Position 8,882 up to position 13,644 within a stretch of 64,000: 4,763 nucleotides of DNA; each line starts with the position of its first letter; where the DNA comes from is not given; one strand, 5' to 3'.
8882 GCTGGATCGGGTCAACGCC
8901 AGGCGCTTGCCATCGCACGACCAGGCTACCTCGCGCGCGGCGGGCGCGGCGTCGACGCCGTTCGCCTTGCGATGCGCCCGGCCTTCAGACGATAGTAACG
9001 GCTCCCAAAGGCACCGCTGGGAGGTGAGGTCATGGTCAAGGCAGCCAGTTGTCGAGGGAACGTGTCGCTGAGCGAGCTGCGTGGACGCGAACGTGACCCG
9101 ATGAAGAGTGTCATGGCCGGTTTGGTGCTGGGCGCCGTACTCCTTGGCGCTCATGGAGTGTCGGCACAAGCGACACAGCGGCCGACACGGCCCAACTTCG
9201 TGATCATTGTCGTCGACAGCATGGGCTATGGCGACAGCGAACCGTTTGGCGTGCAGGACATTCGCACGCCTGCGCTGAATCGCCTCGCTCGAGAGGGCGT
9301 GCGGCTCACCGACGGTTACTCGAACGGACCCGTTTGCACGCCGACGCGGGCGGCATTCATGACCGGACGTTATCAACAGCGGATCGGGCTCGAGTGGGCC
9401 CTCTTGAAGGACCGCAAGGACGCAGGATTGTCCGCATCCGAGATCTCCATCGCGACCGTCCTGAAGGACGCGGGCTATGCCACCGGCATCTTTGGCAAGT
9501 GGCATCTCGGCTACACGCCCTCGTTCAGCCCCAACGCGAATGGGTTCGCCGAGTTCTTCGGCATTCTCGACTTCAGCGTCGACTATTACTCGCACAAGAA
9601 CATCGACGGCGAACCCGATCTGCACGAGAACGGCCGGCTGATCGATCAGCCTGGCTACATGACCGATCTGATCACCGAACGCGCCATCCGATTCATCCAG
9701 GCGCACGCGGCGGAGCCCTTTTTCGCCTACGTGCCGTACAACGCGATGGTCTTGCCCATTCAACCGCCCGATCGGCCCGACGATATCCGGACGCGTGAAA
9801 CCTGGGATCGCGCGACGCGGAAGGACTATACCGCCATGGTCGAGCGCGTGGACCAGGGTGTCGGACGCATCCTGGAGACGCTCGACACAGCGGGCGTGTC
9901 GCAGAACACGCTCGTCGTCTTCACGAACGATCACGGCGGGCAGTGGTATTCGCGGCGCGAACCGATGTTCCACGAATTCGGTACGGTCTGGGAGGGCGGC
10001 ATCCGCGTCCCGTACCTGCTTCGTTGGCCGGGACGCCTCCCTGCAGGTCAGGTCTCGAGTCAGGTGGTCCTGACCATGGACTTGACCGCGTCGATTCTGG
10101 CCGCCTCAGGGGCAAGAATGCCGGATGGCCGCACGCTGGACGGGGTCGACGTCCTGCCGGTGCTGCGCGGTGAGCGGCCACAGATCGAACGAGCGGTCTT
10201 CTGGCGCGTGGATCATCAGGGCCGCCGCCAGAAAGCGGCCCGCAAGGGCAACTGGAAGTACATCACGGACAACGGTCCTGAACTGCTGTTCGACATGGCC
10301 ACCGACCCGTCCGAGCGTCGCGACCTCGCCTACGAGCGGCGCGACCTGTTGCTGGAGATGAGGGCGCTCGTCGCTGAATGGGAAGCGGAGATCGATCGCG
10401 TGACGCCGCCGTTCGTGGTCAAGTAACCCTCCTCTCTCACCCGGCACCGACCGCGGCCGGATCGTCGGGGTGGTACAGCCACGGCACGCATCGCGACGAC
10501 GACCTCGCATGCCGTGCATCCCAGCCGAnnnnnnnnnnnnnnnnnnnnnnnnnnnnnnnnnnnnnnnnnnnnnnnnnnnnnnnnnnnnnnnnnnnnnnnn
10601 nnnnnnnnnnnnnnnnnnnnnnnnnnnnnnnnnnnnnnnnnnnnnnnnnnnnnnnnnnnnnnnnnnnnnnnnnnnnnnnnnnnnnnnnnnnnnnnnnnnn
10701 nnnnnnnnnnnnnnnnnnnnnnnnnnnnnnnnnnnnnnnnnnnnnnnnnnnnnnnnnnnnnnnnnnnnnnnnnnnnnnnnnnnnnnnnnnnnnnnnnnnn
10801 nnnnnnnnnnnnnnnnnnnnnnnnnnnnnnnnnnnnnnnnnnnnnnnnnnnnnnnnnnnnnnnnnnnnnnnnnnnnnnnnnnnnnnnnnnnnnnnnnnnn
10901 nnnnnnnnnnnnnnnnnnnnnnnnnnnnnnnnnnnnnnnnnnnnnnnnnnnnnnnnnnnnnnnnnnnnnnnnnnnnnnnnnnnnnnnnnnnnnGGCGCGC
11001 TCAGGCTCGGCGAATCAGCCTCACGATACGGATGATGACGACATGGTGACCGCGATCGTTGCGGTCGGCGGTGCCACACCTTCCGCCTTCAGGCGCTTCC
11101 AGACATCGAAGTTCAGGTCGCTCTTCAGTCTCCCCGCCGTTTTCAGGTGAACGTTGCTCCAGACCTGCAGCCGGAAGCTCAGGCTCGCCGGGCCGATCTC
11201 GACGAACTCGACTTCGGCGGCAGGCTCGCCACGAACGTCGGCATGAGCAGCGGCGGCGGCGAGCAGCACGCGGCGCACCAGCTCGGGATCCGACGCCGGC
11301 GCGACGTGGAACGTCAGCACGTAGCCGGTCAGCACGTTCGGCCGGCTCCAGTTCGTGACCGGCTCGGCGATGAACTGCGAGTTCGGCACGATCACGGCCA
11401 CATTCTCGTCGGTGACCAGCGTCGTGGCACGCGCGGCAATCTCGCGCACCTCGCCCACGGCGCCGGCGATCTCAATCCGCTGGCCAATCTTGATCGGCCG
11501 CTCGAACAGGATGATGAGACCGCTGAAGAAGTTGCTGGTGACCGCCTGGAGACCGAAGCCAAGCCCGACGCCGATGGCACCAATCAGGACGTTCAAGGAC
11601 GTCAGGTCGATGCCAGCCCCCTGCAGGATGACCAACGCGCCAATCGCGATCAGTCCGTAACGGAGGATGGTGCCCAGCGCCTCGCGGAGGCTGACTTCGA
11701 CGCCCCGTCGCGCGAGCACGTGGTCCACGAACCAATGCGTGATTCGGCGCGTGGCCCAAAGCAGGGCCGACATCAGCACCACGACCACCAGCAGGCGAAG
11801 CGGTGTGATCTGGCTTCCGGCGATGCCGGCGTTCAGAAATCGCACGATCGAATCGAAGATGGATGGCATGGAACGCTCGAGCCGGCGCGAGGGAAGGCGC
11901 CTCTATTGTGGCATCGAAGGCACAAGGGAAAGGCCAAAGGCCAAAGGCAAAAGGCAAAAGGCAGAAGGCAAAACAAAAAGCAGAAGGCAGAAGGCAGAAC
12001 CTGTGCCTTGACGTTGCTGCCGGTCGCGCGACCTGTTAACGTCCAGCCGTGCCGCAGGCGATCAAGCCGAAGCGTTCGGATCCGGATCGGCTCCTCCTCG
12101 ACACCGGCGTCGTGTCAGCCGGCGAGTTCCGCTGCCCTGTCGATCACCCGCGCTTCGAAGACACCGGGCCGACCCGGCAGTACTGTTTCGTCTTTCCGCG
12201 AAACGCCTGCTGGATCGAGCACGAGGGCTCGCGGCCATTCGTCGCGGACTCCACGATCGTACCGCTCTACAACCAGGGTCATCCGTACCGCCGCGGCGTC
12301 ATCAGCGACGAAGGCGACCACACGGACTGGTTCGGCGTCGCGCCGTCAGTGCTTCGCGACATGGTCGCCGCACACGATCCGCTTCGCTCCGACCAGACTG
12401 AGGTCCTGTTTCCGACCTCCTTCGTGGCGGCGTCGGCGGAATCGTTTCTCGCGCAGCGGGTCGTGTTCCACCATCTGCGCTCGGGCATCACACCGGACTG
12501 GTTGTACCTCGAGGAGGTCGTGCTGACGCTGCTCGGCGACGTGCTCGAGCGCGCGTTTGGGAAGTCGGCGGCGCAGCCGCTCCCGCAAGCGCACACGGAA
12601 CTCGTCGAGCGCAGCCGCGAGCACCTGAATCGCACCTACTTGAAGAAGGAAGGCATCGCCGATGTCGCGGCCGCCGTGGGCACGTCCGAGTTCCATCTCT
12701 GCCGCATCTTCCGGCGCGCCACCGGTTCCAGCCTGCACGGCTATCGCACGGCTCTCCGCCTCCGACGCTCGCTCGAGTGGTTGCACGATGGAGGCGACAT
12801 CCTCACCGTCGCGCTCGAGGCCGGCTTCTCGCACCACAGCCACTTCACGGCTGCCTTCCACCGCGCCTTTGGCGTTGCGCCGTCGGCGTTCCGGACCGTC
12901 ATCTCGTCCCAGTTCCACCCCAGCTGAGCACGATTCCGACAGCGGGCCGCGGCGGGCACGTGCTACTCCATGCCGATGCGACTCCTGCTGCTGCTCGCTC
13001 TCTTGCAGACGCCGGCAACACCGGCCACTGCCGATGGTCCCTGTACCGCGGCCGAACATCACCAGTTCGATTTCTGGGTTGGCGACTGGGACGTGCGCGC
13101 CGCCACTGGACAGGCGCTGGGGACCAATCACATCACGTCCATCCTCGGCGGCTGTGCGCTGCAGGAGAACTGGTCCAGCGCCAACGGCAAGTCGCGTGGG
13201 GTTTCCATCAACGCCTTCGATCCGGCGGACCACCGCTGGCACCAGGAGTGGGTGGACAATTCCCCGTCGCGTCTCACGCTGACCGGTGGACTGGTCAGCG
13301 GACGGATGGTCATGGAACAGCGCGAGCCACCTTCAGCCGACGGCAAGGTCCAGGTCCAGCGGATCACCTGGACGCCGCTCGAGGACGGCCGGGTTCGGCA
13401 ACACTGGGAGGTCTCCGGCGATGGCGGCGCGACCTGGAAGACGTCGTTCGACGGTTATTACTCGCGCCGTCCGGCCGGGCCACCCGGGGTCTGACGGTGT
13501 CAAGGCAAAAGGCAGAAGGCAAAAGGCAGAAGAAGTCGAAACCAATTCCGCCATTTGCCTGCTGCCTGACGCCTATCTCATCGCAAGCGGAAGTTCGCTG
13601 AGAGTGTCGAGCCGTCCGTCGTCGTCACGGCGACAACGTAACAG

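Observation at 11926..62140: Family of modular 7-9 bp tandem microsatellite cassettes occupying intergenic spaces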

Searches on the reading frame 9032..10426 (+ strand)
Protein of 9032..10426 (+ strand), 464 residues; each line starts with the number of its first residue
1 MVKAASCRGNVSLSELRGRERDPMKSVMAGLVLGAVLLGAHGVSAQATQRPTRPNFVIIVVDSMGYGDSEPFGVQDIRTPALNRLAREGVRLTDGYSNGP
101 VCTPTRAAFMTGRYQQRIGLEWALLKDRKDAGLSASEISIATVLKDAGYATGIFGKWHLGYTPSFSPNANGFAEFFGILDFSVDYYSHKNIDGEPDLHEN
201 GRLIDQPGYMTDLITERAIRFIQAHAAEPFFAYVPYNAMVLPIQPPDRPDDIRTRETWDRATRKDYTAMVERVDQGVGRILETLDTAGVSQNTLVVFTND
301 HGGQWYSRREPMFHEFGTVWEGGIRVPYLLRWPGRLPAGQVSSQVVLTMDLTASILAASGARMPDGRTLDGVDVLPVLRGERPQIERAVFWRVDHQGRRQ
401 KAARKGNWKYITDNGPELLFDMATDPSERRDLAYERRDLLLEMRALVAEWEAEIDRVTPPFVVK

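Call 86: search_protein_families(library=pfam, proteins=[window:9032-10426:+], max_evalue=0.00001)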
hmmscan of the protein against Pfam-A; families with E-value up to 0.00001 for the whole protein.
window:9032-10426:+ (464 aa): 3 families
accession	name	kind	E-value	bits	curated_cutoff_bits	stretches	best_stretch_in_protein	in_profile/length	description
PF00884.28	Sulfatase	-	2e-56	192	25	1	54-360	1-300/301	Sulfatase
PF16347.10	SGSH_C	-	4e-10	40.5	29.3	1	319-435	11-134/154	N-sulphoglucosamine sulphohydrolase, C-terminal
PF01663.27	Phosphodiest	-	1.3e-08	35.2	23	0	249-304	170-222/342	Type I phosphodiesterase / nucleotide pyrophosphatase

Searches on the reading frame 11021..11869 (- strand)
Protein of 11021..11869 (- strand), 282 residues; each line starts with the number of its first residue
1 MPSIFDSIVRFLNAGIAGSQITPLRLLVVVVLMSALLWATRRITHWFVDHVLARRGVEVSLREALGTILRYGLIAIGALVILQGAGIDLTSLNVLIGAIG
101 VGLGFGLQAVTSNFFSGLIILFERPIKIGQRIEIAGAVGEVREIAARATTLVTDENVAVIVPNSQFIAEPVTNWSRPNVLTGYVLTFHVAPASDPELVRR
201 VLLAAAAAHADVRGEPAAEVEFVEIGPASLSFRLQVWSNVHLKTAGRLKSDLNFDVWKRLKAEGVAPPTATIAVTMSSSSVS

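Call 16: search_protein_families(library=pfam, proteins=[window:11021-11869:-])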
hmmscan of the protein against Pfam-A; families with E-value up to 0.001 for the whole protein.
window:11021-11869:- (282 aa): 3 families
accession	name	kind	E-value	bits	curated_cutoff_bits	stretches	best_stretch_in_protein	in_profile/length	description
PF00924.24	MS_channel_2nd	-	2.1e-21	76.2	20.2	1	110-176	2-68/68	Mechanosensitive ion channel, beta-domain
PF21082.3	MS_channel_3rd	-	5.8e-11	43.1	21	1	184-265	2-86/88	Mechanosensitive ion channel MscS, C-terminal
PF21088.3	MS_channel_1st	-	9.3e-07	29.2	23.1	1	67-108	1-42/42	Mechanosensitive ion channel, transmembrane helices 2/3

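Call 28: find_encoding_contigs(protein=window:11021-11869:-, flank=10000, max_places=10)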
Protein window:11021-11869:- (282 aa): 1 contig read that carries it; 1 place shown.
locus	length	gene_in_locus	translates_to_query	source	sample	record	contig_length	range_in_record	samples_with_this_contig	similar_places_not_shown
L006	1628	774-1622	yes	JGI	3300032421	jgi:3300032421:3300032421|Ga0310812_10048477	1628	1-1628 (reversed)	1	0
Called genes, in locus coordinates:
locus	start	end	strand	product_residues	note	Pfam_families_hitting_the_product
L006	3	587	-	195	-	?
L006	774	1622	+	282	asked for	PF21088:MS_channel_1st (weak), PF00924:MS_channel_2nd, PF21082:MS_channel_3rd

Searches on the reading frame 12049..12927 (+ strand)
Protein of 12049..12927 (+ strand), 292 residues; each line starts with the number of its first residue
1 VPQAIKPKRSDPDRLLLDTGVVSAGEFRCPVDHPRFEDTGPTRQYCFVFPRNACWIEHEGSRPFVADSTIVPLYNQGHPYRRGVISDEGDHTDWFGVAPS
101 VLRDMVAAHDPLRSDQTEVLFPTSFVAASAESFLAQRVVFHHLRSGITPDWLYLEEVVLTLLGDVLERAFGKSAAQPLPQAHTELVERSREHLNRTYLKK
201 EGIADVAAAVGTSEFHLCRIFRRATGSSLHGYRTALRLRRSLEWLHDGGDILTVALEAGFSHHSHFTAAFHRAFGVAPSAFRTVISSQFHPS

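Call 16: search_protein_families(library=pfam, proteins=[window:12049-12927:+])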
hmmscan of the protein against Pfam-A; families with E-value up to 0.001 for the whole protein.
window:12049-12927:+ (292 aa): 2 families
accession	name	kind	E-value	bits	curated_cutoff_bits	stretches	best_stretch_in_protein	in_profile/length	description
PF12833.13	HTH_18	-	4.2e-21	75.5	33.6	1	207-282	2-78/80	Helix-turn-helix domain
PF00165.29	HTH_AraC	-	2e-15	56.9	26.6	2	203-234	11-42/42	Bacterial regulatory helix-turn-helix proteins, AraC family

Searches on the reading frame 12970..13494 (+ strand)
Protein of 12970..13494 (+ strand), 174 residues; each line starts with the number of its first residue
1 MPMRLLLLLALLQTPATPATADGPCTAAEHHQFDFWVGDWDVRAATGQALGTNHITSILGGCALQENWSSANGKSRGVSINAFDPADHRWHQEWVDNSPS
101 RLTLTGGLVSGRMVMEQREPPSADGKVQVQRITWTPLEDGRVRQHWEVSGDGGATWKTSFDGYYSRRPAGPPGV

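Call 16: search_protein_families(library=pfam, proteins=[window:12970-13494:+])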
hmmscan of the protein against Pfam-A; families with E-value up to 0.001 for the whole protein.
window:12970-13494:+ (174 aa): 1 family
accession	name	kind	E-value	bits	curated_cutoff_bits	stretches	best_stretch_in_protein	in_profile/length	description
PF07617.17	DUF1579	-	2.9e-05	24.4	25.2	1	28-166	4-155/155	Protein of unknown function (DUF1579)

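Call 74: find_encoding_contigs(protein=window:12970-13494:+, flank=4000, max_places=10)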
Protein window:12970-13494:+ (174 aa): 2 contigs read that carry it; 2 places shown.
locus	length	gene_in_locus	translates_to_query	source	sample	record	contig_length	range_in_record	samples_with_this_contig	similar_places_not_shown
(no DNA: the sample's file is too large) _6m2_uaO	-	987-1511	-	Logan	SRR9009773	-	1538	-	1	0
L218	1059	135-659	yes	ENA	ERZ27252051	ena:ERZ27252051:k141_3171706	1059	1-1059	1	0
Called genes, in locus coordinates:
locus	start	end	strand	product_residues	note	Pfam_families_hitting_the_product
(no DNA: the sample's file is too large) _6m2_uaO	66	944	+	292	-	PF00165:HTH_AraC (weak), PF12833:HTH_18, PF00165:HTH_AraC (weak)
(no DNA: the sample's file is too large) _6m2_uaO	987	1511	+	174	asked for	-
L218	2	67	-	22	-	?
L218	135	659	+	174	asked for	-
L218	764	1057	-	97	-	?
